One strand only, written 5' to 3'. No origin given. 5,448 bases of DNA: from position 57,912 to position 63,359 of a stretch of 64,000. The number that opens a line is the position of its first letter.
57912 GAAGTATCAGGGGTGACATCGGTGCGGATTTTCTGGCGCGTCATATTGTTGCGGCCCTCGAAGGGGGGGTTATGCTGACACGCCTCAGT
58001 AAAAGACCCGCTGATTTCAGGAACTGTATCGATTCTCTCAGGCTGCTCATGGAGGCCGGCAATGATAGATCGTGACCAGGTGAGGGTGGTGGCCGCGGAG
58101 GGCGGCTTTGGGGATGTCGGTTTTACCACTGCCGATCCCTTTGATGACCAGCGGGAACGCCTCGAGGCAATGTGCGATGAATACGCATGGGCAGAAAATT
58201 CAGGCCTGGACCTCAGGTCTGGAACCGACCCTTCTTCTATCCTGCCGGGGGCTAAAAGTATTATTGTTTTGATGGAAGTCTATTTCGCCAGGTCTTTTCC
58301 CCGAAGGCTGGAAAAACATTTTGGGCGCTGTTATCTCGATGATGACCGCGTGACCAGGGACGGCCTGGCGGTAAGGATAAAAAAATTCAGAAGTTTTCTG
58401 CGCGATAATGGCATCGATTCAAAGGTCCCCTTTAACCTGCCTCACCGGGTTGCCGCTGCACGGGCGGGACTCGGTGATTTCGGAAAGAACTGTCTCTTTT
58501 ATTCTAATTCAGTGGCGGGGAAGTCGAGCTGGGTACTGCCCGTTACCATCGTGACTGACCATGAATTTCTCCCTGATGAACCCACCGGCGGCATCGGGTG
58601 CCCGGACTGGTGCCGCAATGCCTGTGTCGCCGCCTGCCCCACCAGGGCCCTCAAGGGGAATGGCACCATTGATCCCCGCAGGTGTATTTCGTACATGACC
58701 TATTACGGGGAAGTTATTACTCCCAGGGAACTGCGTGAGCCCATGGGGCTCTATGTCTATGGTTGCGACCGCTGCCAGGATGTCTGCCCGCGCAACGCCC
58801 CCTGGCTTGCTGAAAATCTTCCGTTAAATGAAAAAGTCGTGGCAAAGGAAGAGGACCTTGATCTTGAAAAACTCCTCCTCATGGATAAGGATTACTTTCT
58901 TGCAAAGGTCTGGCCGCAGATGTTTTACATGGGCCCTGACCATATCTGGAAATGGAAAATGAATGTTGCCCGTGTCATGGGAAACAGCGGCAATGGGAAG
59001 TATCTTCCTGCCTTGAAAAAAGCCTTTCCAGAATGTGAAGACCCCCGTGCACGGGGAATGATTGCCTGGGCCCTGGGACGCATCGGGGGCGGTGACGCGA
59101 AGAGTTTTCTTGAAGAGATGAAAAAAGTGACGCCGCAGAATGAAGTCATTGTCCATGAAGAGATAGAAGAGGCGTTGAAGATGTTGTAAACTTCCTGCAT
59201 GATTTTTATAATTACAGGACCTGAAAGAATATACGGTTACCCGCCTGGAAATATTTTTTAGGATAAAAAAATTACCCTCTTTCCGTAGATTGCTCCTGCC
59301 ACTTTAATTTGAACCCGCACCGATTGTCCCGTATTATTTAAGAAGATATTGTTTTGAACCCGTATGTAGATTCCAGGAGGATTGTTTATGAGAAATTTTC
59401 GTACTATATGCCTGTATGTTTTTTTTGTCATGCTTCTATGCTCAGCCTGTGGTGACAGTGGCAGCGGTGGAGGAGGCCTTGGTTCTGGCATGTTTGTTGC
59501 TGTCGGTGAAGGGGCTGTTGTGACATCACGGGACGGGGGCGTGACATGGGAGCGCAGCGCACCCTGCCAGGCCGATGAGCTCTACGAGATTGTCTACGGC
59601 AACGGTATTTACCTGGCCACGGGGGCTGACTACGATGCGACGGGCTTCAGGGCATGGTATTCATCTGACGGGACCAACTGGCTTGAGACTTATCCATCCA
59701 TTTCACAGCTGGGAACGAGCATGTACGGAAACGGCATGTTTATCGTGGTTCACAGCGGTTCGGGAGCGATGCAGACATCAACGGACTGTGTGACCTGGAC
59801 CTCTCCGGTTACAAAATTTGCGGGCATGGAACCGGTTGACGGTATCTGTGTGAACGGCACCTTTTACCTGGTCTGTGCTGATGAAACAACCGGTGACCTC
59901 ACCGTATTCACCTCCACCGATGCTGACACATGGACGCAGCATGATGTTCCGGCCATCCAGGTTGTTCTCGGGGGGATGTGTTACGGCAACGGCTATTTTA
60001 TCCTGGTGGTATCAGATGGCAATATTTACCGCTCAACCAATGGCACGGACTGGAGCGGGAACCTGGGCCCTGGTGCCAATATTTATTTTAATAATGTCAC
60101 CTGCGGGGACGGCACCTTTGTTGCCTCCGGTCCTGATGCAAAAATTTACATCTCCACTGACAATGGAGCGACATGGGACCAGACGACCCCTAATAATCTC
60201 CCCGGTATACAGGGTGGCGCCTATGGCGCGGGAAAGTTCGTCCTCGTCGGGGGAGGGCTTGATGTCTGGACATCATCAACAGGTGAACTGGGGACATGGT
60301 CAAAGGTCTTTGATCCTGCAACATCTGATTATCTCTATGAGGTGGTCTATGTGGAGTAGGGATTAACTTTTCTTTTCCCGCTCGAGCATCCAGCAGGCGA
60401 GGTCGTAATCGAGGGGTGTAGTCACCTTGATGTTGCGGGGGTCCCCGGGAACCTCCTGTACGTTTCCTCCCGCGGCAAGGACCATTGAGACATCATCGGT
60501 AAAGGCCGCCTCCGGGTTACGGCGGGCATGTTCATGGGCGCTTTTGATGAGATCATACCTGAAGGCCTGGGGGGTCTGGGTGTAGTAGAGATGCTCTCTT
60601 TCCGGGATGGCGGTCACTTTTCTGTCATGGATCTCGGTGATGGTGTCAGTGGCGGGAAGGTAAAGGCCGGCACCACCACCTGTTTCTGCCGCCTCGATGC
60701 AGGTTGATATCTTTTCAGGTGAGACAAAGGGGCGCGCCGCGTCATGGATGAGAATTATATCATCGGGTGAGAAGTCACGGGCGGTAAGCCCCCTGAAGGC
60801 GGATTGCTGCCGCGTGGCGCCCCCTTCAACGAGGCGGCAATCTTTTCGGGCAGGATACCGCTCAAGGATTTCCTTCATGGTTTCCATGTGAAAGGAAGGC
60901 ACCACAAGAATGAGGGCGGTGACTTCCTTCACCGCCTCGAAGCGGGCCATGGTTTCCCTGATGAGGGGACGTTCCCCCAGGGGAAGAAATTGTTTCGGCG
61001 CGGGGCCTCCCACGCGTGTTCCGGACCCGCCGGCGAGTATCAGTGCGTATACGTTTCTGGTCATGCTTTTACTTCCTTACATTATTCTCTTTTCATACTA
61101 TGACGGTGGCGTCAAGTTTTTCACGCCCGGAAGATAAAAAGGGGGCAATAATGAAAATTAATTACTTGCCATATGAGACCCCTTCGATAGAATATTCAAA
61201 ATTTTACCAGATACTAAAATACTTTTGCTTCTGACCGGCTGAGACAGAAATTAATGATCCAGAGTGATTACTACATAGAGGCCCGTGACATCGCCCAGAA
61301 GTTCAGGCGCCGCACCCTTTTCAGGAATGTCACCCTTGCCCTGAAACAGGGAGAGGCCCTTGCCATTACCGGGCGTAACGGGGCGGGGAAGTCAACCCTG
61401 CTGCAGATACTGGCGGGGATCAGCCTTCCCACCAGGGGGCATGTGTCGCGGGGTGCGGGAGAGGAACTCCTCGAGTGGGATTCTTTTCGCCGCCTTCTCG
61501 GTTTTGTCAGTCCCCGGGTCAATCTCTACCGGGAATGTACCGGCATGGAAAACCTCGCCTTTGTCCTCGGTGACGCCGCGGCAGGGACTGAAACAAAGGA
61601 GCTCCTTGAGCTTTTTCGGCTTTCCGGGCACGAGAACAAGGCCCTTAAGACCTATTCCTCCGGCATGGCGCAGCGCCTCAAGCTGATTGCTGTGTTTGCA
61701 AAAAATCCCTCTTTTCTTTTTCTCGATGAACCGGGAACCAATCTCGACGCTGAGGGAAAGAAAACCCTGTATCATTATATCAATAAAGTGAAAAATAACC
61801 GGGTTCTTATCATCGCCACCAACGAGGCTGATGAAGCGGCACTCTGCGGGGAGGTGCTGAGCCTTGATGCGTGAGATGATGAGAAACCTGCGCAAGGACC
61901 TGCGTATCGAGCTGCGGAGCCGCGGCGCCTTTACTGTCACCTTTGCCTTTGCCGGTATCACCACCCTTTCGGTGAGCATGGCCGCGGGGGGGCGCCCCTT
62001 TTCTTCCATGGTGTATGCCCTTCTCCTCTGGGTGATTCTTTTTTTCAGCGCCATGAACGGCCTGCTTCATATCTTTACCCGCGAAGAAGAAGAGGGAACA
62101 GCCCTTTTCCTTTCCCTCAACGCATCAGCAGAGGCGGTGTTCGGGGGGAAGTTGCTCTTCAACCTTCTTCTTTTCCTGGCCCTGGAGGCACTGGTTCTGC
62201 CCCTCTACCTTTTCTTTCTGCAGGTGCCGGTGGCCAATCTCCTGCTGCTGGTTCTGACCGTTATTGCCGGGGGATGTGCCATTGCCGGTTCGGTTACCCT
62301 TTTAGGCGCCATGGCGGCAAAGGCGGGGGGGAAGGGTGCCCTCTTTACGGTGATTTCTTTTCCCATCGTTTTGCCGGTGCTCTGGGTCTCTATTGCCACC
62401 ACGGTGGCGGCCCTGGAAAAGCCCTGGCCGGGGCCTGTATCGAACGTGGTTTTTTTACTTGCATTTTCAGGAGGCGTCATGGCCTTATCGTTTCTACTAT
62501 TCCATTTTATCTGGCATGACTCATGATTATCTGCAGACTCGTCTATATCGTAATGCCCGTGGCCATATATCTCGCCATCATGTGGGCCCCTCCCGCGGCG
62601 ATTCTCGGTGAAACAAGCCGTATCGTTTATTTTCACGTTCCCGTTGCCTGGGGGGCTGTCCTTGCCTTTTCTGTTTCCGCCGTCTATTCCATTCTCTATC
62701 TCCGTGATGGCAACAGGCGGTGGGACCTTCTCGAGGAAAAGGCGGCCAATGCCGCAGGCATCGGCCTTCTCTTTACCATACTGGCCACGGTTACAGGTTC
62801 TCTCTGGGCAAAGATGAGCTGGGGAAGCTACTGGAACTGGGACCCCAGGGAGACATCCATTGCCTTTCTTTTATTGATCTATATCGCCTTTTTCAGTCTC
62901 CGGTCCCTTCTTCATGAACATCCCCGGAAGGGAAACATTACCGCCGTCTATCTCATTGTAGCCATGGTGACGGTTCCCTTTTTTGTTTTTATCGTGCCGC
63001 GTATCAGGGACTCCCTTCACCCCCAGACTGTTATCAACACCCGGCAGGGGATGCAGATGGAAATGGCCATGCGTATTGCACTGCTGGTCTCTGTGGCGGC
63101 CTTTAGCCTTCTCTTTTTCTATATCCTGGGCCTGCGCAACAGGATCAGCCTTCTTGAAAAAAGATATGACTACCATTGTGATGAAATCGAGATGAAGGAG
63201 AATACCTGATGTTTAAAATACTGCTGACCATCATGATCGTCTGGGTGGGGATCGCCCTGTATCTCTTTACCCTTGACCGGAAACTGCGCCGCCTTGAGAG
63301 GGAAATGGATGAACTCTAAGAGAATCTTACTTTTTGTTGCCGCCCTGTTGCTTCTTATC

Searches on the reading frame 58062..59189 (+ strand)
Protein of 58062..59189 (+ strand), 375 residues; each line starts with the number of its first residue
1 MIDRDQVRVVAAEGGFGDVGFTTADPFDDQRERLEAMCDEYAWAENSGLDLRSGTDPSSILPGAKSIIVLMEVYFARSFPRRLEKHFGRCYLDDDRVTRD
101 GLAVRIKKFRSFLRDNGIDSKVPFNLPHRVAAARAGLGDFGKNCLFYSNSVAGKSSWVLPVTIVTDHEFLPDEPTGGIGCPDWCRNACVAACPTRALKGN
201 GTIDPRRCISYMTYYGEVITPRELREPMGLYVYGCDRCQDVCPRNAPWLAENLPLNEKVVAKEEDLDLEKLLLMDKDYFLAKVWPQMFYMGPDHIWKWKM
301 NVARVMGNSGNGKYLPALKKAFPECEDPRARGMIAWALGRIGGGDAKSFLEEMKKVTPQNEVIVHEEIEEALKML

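Call 23: search_protein_families(library=pfam, proteins=[window:58062-59189:+], max_evalue=0.001)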
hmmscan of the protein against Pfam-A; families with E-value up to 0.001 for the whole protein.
window:58062-59189:+ (375 aa): 3 families
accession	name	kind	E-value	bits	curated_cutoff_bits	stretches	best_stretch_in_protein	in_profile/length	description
PF13484.11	Fer4_16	-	9.4e-16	58.8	30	1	186-245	6-66/66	4Fe-4S double cluster binding domain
PF13646.12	HEAT_2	-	2.2e-06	28.3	27.7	1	299-354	17-71/88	HEAT repeats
PF00037.32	Fer4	-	0.0002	21.5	21.1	0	234-247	10-23/24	4Fe-4S binding domain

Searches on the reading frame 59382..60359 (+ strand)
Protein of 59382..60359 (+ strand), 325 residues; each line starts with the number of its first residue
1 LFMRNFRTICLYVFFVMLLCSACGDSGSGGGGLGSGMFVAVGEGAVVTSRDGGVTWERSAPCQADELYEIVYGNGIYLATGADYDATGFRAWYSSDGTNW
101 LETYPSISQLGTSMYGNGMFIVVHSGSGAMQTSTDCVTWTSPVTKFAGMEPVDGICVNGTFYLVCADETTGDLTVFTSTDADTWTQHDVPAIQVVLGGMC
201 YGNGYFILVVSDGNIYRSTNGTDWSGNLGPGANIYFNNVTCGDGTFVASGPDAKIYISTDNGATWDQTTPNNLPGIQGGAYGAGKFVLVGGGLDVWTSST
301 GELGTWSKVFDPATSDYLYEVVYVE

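Call 84: search_protein_families(library=pfam, proteins=[window:59382-60359:+], max_evalue=0.00001)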
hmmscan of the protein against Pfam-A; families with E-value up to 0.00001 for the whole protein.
window:59382-60359:+ (325 aa): 2 families
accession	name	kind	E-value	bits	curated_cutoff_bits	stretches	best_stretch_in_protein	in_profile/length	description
PF19755.4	DUF6242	-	1.9e-07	31.6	29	0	132-224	123-217/217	Domain of unknown function (DUF6242)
PF15902.12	Sortilin-Vps10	-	4.6e-06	26.1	33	0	248-269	40-61/446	Sortilin, neurotensin receptor 3,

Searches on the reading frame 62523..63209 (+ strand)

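Call 84: search_protein_families(library=pfam, proteins=[window:62523-63209:+], max_evalue=0.00001)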
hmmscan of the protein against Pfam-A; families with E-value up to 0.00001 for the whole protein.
window:62523-63209:+ (228 aa): 1 family
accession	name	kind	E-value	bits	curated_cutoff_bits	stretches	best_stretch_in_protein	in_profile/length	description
PF01578.25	Cytochrom_C_asm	-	4.8e-28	98.7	29.9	1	7-164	44-210/212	Cytochrome C assembly protein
